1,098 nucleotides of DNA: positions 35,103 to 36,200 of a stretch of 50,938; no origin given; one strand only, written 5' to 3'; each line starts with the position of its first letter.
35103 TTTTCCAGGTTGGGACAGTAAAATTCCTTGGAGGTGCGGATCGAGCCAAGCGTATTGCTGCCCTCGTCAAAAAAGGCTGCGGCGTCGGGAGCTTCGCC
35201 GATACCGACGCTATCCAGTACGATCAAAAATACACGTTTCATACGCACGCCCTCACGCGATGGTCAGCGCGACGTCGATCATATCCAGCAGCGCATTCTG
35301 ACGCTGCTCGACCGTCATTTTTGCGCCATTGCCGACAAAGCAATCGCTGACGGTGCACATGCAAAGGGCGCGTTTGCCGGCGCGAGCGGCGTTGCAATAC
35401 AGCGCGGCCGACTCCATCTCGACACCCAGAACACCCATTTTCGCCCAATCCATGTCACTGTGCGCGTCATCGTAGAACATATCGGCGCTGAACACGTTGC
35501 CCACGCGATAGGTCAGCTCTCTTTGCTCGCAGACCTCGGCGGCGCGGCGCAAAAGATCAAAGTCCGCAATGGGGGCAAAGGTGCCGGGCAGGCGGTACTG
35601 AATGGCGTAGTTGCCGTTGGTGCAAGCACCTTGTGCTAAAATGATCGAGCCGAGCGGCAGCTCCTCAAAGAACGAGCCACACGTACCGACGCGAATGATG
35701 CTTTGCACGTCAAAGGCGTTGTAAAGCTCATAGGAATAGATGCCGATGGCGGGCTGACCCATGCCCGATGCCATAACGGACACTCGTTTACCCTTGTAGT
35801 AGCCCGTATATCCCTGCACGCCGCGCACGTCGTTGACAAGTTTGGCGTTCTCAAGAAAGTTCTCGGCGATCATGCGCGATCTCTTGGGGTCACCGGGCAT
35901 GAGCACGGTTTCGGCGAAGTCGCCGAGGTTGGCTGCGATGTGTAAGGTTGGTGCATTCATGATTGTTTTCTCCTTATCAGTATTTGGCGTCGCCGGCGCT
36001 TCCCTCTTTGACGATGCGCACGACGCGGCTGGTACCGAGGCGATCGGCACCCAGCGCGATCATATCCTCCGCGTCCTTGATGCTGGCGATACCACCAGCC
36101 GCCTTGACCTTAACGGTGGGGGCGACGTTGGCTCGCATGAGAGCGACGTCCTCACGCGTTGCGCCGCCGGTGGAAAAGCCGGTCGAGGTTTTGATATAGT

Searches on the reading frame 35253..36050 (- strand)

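Call 71: search_protein_families(library=pfam, proteins=[window:35253-36050:-], max_evalue=0.00001)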
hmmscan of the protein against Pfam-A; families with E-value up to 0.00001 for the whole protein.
window:35253-36050:- (265 aa): 1 family
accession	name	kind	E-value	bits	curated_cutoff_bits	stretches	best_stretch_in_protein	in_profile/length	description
PF01048.26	PNP_UDP_1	-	4.9e-35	121.5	25.1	1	49-248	3-211/233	Phosphorylase superfamily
